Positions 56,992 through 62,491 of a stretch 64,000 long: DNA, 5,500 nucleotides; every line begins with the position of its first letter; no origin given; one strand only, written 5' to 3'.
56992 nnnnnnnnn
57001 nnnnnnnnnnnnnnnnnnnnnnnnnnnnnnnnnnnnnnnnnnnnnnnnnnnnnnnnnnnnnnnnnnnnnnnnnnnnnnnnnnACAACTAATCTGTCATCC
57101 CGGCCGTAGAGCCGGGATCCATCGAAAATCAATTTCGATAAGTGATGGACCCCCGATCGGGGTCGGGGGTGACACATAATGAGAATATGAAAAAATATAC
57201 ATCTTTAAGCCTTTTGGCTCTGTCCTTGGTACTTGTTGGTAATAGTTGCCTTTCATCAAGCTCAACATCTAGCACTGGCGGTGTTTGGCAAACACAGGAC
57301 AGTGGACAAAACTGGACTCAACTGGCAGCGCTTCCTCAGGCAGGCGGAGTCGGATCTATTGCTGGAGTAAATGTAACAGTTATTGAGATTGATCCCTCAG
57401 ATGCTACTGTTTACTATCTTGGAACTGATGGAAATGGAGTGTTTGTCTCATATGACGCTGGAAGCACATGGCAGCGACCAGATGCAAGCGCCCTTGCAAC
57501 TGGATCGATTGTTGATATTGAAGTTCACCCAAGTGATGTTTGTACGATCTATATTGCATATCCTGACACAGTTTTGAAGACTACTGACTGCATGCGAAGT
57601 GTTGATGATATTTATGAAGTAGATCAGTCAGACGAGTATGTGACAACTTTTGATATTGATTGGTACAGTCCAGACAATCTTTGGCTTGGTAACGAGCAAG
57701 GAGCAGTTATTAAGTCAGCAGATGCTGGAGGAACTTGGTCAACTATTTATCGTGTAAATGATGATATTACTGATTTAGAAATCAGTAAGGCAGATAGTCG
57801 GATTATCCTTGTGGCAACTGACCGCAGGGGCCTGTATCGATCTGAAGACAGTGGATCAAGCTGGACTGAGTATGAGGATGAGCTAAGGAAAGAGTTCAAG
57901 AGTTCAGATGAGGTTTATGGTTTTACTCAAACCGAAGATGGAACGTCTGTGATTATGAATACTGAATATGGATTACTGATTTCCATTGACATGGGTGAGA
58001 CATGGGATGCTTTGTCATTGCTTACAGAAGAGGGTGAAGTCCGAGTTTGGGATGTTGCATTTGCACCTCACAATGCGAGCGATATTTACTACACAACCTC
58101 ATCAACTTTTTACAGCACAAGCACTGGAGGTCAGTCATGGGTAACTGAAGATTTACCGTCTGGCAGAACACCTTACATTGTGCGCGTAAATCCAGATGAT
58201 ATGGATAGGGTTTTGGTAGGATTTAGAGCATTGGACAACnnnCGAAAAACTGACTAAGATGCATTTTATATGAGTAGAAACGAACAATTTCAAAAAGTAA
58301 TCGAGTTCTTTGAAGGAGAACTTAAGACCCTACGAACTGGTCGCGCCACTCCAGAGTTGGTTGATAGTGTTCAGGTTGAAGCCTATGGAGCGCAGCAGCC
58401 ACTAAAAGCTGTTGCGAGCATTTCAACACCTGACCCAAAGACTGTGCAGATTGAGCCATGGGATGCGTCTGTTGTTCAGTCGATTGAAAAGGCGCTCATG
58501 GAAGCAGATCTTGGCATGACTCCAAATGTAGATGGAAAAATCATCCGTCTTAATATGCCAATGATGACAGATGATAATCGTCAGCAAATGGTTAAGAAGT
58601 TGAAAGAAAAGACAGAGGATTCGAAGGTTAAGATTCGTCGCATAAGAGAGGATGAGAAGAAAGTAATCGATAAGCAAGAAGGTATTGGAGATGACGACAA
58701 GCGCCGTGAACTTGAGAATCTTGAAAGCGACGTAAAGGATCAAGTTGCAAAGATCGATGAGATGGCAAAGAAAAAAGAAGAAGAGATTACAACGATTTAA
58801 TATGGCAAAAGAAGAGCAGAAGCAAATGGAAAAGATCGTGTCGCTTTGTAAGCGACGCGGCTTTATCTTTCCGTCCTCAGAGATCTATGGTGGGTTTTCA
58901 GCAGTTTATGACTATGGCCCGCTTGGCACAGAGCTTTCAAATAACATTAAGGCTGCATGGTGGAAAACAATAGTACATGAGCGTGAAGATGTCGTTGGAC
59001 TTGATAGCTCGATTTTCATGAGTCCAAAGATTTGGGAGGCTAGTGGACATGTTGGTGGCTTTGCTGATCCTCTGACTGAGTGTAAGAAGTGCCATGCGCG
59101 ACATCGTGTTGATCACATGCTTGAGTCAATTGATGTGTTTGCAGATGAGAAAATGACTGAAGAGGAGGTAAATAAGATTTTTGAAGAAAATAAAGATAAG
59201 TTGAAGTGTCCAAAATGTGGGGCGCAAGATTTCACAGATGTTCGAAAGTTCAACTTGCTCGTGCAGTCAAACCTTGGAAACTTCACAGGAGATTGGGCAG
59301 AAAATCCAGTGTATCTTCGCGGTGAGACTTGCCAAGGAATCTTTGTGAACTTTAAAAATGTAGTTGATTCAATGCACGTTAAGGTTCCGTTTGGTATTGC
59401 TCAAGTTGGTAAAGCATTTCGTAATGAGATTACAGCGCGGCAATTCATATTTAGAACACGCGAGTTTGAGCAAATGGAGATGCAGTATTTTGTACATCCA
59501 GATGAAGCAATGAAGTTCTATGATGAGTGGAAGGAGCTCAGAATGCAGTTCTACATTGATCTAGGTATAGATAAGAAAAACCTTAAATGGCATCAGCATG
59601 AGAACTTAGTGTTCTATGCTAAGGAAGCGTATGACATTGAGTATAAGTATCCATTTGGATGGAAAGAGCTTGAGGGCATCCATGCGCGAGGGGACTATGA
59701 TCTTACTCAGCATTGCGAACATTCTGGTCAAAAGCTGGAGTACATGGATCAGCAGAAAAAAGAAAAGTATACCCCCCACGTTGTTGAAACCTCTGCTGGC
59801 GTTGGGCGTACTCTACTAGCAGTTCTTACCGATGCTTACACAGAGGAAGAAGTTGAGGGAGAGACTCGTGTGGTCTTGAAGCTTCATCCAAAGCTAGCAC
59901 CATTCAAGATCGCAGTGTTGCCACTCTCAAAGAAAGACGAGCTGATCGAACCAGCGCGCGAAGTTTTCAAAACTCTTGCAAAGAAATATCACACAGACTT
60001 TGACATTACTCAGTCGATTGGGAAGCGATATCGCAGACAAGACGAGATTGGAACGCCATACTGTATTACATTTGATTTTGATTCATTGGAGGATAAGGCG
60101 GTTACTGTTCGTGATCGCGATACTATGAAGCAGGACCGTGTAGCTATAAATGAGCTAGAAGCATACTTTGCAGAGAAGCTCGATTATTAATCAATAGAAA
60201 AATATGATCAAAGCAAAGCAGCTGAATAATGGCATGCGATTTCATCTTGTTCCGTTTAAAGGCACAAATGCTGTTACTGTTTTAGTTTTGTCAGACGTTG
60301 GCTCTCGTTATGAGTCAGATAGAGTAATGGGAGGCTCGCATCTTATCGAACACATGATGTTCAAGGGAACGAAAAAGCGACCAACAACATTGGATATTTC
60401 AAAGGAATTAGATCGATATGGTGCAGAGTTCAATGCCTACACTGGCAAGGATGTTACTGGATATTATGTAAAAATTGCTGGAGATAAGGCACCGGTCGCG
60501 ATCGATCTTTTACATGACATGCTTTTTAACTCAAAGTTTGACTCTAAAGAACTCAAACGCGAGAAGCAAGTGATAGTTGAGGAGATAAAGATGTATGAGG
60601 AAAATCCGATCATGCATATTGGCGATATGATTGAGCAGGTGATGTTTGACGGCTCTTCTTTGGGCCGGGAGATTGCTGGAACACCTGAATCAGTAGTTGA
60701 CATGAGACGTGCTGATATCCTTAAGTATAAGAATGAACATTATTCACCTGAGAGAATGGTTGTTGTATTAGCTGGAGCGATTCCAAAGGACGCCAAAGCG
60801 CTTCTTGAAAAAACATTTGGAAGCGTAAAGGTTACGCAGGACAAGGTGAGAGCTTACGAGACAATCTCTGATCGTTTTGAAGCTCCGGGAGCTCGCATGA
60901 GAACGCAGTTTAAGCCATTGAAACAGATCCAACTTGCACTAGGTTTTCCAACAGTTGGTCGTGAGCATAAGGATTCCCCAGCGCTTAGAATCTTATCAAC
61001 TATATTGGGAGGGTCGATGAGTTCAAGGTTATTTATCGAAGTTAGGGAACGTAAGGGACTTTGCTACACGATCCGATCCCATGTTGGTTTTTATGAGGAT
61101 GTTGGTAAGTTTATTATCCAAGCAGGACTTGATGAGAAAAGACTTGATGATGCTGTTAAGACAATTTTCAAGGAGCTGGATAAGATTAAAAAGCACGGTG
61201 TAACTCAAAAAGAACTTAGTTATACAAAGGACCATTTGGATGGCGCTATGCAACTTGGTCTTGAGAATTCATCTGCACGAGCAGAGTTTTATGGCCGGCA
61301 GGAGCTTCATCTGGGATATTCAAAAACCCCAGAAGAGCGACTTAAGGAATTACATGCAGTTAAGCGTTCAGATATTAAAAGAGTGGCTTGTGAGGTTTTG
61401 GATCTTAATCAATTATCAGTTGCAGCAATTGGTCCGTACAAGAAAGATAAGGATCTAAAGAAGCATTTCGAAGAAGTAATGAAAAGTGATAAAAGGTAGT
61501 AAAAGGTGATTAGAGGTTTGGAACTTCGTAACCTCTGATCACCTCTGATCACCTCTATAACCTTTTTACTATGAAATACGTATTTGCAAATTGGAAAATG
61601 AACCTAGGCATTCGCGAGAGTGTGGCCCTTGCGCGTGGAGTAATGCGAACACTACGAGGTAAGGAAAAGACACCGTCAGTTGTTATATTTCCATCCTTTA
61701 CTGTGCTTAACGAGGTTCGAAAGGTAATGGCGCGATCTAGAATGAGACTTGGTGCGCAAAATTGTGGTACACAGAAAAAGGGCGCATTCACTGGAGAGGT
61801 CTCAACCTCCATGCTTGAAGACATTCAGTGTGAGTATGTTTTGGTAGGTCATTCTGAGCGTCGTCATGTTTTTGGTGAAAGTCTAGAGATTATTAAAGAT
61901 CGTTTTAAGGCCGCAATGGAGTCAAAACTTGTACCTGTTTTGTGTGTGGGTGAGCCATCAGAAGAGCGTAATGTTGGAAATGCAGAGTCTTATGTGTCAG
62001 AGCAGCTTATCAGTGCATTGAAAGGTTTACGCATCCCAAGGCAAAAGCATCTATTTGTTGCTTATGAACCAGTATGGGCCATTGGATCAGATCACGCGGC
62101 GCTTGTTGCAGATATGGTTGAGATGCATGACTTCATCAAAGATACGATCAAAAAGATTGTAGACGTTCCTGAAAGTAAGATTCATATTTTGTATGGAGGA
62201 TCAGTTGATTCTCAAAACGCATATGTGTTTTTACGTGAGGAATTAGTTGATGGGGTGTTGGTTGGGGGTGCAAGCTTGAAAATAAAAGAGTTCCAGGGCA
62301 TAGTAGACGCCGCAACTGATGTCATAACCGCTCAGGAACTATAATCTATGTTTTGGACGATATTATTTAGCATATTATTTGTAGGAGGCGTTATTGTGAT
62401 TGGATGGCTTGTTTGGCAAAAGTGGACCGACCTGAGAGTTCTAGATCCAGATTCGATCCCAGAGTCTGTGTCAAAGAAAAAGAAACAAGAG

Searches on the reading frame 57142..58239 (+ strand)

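Call 101: search_protein_families(library=pfam, proteins=[window:57142-58239:+], max_evalue=0.0001)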
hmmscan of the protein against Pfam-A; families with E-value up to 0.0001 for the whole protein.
window:57142-58239:+ (366 aa): 3 families
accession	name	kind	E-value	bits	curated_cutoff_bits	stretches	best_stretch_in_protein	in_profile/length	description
PF15902.12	Sortilin-Vps10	-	2.8e-22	79.6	33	3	48-169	3-118/446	Sortilin, neurotensin receptor 3,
PF14870.12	PSII_BNR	-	6e-07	29.4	27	0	164-242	59-138/303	Photosynthesis system II assembly factor YCF48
PF10647.15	Gmad1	-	3.6e-05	24.2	20.5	0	152-246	148-241/251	Lipoprotein LpqB beta-propeller domain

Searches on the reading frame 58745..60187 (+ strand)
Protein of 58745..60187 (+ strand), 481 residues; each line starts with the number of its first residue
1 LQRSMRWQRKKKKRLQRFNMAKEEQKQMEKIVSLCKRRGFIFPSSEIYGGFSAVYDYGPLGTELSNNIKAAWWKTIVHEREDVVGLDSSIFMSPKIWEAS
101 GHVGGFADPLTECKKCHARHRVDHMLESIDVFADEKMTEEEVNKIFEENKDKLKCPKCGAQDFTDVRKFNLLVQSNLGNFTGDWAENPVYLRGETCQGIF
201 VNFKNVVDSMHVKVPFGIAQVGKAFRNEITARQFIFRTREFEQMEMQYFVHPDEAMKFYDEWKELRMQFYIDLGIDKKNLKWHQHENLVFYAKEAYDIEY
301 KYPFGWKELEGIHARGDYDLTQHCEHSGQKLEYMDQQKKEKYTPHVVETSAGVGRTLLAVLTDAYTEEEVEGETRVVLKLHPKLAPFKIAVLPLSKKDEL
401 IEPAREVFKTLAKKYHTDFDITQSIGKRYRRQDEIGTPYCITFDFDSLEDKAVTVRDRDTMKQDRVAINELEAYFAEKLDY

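Call 101: search_protein_families(library=pfam, proteins=[window:58745-60187:+], max_evalue=0.0001)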
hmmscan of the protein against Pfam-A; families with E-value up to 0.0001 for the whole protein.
window:58745-60187:+ (481 aa): 2 families
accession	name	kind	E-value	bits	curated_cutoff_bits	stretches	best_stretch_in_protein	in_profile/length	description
PF03129.25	HGTP_anticodon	-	6.3e-20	71.6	21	1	388-477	1-93/94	Anticodon binding domain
PF00587.30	tRNA-synt_2b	-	1.1e-14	55.4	29.3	1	188-361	10-176/179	tRNA synthetase class II core domain (G, H, P, S and T)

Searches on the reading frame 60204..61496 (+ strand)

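Call 101: search_protein_families(library=pfam, proteins=[window:60204-61496:+], max_evalue=0.0001)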
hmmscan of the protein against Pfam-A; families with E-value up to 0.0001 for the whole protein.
window:60204-61496:+ (431 aa): 2 families
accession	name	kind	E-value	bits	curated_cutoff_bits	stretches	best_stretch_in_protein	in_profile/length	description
PF05193.26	Peptidase_M16_C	-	2.8e-39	135.3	23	1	168-343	3-179/181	Peptidase M16 inactive domain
PF00675.25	Peptidase_M16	-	4.1e-33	114.8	22.3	1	21-160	10-148/149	Insulinase (Peptidase family M16)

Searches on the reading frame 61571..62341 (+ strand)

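Call 101: search_protein_families(library=pfam, proteins=[window:61571-62341:+], max_evalue=0.0001)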
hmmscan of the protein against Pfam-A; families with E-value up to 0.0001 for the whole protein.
window:61571-62341:+ (257 aa): 1 family
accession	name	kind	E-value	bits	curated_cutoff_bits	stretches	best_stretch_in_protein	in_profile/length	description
PF00121.24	TIM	-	2.5e-78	263.4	20.1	1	3-247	2-244/245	Triosephosphate isomerase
